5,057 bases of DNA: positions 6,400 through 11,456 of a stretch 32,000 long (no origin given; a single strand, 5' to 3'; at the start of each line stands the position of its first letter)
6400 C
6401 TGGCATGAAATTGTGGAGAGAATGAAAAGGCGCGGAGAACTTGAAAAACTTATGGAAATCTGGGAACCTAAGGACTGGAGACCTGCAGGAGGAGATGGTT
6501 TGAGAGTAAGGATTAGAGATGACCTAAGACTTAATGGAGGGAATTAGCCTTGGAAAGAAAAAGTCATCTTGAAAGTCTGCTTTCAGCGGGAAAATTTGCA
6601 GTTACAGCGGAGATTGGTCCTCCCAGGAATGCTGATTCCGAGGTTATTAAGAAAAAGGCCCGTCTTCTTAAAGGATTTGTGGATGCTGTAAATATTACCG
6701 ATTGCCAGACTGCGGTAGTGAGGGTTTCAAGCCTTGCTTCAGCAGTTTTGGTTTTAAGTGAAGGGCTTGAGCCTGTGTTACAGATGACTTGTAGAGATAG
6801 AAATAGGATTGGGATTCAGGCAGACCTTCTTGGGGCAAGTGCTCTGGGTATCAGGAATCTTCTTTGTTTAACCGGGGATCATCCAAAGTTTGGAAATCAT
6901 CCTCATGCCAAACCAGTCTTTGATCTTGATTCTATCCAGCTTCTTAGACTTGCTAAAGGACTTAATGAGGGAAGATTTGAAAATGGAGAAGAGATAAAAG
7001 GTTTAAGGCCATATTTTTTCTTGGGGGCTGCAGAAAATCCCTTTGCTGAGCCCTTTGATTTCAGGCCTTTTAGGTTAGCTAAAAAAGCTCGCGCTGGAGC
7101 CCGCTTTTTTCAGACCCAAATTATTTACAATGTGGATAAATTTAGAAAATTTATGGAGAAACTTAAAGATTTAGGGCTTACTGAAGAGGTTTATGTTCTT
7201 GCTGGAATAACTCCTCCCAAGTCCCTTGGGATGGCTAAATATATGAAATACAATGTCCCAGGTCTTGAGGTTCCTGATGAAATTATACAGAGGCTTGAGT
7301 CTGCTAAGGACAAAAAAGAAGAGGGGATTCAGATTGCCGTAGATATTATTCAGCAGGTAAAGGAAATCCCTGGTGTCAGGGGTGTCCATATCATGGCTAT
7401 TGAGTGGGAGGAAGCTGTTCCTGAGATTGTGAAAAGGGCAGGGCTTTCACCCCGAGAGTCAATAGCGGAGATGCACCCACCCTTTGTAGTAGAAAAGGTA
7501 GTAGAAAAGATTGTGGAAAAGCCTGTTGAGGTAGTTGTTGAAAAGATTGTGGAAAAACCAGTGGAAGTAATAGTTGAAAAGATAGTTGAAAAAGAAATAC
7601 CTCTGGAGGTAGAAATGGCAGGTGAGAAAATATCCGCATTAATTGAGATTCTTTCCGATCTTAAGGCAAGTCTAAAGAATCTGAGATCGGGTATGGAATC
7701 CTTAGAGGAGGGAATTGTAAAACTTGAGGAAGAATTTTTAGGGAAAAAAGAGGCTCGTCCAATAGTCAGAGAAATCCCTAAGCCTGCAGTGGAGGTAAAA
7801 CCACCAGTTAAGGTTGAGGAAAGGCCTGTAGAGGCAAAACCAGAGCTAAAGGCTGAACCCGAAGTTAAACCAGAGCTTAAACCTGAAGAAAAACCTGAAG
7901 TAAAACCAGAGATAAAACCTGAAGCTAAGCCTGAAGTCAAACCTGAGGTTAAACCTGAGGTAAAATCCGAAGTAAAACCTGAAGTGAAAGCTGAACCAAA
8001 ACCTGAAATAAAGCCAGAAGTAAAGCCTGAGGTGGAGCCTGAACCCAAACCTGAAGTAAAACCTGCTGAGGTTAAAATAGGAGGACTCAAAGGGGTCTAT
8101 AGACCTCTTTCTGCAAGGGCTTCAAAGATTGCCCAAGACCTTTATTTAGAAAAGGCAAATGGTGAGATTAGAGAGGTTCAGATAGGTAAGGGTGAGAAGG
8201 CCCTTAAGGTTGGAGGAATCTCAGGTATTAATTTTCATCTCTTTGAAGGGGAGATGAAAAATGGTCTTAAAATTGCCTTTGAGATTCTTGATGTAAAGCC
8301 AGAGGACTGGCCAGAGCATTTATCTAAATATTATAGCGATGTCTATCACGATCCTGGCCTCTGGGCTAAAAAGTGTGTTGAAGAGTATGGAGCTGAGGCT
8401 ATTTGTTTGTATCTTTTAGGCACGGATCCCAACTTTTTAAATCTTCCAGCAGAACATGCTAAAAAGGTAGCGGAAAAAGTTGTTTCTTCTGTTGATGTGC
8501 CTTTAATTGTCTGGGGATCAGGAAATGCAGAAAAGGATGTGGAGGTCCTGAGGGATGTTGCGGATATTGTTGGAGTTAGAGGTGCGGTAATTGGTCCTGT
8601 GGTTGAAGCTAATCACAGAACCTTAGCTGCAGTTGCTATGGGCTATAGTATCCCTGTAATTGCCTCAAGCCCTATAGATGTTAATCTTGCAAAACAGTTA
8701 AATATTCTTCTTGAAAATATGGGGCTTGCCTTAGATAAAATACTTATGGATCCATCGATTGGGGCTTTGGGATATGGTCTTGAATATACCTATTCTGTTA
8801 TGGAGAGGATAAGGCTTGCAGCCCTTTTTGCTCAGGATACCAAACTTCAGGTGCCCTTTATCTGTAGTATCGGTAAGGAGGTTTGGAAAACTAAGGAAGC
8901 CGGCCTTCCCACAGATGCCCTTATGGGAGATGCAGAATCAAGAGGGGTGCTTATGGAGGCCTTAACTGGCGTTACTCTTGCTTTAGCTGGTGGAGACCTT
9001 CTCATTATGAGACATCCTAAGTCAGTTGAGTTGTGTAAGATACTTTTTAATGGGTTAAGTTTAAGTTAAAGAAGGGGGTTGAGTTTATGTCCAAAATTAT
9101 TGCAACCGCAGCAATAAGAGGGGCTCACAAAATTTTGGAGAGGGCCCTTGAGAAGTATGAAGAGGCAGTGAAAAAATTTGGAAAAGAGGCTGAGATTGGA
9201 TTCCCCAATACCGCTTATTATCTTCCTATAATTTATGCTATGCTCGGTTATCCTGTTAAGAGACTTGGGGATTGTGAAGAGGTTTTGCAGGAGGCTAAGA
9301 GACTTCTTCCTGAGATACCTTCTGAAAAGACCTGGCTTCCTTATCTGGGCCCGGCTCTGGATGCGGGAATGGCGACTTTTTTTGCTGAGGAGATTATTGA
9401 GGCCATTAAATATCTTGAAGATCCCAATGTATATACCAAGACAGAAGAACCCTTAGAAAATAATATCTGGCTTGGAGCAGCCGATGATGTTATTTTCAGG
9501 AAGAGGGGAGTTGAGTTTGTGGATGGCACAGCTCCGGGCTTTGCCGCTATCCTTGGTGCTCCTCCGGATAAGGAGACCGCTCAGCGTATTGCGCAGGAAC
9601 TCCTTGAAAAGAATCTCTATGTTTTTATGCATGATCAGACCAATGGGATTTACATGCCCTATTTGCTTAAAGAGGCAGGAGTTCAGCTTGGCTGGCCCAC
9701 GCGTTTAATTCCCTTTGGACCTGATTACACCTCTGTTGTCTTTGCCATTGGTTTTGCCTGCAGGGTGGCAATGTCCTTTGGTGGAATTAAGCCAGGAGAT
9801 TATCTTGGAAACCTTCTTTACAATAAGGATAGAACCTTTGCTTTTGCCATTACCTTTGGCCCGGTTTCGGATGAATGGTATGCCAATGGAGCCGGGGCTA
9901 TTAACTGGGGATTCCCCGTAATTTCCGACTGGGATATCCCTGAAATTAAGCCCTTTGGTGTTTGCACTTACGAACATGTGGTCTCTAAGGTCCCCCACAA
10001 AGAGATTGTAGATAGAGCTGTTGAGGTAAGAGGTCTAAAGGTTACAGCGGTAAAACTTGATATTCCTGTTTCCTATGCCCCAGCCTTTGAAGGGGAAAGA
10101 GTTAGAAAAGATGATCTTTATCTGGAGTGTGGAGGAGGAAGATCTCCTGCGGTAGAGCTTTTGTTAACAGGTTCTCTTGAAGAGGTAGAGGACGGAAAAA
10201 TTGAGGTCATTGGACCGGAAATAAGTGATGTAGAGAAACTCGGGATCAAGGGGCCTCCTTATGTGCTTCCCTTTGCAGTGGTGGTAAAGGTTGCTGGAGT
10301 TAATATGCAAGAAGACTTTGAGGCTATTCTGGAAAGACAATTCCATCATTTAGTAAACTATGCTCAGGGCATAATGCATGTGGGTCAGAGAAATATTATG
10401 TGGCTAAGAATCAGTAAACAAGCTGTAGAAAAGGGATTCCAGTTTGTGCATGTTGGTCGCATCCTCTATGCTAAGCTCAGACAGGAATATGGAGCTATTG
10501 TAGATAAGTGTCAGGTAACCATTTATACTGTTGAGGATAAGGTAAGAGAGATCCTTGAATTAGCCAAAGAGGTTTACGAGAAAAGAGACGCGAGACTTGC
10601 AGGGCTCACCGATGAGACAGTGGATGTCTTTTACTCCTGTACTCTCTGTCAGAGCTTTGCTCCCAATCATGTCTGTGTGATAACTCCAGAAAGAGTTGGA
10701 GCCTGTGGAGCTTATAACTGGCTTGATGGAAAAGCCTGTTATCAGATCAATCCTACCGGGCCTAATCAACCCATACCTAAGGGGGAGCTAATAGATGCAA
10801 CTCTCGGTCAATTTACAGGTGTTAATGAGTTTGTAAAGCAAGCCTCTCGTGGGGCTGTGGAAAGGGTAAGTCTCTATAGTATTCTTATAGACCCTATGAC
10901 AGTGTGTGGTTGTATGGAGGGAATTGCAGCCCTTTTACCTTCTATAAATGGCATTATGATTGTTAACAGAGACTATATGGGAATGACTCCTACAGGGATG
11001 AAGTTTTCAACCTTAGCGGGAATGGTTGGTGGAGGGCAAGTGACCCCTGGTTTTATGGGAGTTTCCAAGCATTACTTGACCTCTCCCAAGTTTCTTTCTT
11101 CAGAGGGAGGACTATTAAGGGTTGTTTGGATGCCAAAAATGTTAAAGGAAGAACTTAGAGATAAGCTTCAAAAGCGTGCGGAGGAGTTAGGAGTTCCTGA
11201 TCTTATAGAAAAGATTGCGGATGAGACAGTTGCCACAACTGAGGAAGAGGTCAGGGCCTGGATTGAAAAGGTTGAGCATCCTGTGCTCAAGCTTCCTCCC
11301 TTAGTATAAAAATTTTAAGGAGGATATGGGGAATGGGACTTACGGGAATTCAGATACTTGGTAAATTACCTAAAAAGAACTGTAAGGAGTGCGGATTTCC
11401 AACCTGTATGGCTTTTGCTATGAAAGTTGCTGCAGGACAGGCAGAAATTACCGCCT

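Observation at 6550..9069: MetF and the corrinoid-protein small subunit AcsD are fused into one 839-aa polypeptide through a long non-globular tether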

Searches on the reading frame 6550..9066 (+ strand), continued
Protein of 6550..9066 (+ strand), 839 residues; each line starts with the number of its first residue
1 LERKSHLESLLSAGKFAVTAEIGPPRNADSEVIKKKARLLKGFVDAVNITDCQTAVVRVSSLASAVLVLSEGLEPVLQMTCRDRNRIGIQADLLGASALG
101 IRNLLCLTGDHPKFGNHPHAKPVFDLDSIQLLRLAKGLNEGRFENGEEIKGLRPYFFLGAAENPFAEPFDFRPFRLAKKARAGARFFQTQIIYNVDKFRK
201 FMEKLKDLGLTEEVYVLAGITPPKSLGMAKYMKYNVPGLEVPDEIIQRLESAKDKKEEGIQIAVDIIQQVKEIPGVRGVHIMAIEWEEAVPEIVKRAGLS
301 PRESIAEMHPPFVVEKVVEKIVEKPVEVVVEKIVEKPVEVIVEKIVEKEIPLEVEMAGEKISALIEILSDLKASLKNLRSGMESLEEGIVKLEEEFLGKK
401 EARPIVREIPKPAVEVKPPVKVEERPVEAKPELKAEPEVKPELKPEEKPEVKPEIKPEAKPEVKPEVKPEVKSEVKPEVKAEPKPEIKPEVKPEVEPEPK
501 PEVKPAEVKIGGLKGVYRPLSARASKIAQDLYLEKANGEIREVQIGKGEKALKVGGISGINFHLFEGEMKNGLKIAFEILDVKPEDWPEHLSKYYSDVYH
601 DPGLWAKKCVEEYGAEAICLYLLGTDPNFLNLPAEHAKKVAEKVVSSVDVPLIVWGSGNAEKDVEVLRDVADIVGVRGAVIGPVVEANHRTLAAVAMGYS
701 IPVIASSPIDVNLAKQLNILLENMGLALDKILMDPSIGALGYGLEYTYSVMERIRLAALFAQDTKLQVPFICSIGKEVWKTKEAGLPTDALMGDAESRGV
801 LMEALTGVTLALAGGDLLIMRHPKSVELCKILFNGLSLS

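Call 86: fold_search(model_id=the predicted structure, library=pdb)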
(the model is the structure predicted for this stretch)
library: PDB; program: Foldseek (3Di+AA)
matches with E <= 10: 1860; with E <= 0.001: 336
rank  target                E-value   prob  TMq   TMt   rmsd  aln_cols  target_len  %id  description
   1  4djd_D                1.6e-30  1.00  0.35  0.88   2.5       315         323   41  Crystal structure of folate-free corrinoid iron-sulfur protein (CFeSP) in complex with its methyltransferase (MeTr) (released 2012-03-14)
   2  2h9a_B                2.6e-30  1.00  0.35  0.93   2.2       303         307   42  Corrinoid Iron-Sulfur Protein (released 2006-09-26)
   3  2ycl_B                5.7e-29  1.00  0.35  0.92   2.3       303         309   42  complete structure of the corrinoid,iron-sulfur protein including the N-terminal domain with a 4Fe-4S cluster (released 2011-06-08)
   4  9fzy_E                1.1e-27  1.00  0.35  0.91   2.4       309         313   40  Structure of carbon monoxide dehydrogenase/acetyl-CoA synthase (CODH/ACS) in complex with corrinoid iron-sulfur protei (released 2025-02-05)
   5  8eac_A                5.2e-15  1.00  0.29  0.77   4.4       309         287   24  Thermus thermophilus methylenetetrahydrofolate reductase (released 2023-01-18)
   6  8eac_B                8.9e-15  1.00  0.29  0.80   4.3       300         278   25  Thermus thermophilus methylenetetrahydrofolate reductase (released 2023-01-18)
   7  7th5_B                4.1e-14  1.00  0.28  0.76   4.5       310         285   24  Thermus thermophilus methylenetetrahydrofolate reductase (released 2023-01-18)
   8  8qa5_A                4.6e-14  1.00  0.28  0.39   4.0       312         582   26  MTHFR + SAH asymmetric dis-inhibited state (released 2023-11-08)
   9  6fcx_A                1.3e-13  1.00  0.28  0.38   4.5       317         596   26  Structure of human 5,10-methylenetetrahydrofolate reductase (MTHFR) (released 2018-05-16)
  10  1v93                  1.8e-13  1.00  0.29  0.75   4.3       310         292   24  5,10-Methylenetetrahydrofolate Reductase from Thermus thermophilus HB8 (released 2004-02-03)
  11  8uy1_D                5.3e-13  1.00  0.28  0.39   4.4       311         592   20  Methylenetetrahydrofolate reductase from Chaetomium thermophilum DSM 1495, Active (R) State (released 2024-06-19)
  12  8qa6_A                5.9e-13  1.00  0.28  0.41   4.3       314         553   25  MTHFR + SAM inhibited state (released 2023-11-08)
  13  8uy1_A                8.6e-13  1.00  0.29  0.40   4.4       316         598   20  Methylenetetrahydrofolate reductase from Chaetomium thermophilum DSM 1495, Active (R) State (released 2024-06-19)
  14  3apt_B                1.8e-12  1.00  0.28  0.77   4.8       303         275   24  properties and crystal structure of methylenetetrahydrofolate reductase from Thermus thermophilus HB8 (released 2011-09-14)
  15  3apy_A                3.2e-12  1.00  0.29  0.78   4.4       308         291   25  Properties and crystal structure of methylenetetrahydrofolate reductase from Thermus thermophilus HB8 (released 2011-09-14)
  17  4djd_C                1.1e-11  1.00  0.26  0.47   7.9       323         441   16  Crystal structure of folate-free corrinoid iron-sulfur protein (CFeSP) in complex with its methyltransferase (MeTr) (released 2012-03-14)
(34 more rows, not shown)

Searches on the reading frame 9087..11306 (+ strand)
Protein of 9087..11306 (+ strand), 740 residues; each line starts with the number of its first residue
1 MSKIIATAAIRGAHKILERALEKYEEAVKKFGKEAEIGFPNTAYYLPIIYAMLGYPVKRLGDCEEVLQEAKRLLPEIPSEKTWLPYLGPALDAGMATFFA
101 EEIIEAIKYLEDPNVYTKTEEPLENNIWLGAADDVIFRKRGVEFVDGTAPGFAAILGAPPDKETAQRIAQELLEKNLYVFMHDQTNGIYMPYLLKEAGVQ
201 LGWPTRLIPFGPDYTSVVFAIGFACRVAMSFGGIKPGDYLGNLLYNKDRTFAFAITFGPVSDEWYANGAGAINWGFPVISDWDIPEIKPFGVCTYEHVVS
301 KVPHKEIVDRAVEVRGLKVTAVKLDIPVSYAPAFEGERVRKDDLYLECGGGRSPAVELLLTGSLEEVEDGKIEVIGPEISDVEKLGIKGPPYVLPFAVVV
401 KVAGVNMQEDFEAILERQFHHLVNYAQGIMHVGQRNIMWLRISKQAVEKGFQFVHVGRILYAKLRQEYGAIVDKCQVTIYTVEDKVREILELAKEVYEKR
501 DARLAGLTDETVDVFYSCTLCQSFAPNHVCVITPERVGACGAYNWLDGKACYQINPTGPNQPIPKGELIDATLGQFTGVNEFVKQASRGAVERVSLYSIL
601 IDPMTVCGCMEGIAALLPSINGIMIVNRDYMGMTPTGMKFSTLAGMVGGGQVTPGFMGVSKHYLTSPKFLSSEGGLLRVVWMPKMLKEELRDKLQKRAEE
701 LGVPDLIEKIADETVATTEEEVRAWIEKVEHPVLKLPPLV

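Call 3: search_protein_families(library=pfam, proteins=[window:9087-11306:+], max_evalue=0.01)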
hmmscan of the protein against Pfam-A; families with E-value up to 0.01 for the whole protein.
window:9087-11306:+ (740 aa): 3 families
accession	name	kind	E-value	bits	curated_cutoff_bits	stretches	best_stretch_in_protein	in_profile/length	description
PF19436.4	ACS_CODH_B_C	-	1.7e-121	404.8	25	1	497-740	1-245/245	ACS/CODH beta subunit C-terminal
PF03598.20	CdhC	-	3.4e-64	215.8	24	1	326-486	1-155/155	CO dehydrogenase/acetyl-CoA synthase complex beta subunit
PF18537.6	CODH_A_N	-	1.1e-31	109.1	32.2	1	22-110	2-83/83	Carbon monoxide dehydrogenase subunit alpha N-terminal domain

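Call 6: search_protein_families(library=ncbifam, proteins=[window:9087-11306:+], max_evalue=0.0001)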
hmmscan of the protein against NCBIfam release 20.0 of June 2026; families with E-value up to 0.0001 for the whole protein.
window:9087-11306:+ (740 aa): 4 families
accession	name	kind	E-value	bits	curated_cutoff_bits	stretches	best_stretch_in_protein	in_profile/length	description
NF040764.1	CODH_ACS_al_bet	equivalog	0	1066.2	800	1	10-740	1-705/705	acetyl-CoA decarbonylase/synthase complex subunit alpha/beta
NF007078.0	PRK09529.1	subfamily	0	1031.9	809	1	1-739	1-709/710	bifunctional acetyl-CoA decarbonylase/synthase complex subunit alpha/beta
NF003379.0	PRK04456.1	domain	2.5e-145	484.7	372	1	325-735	4-400/464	acetyl-CoA decarbonylase/synthase complex subunit beta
TIGR00316.1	cdhC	equivalog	2.2e-140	468.6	355.95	1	324-735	3-397/460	CO dehydrogenase/CO-methylating acetyl-CoA synthase complex subunit beta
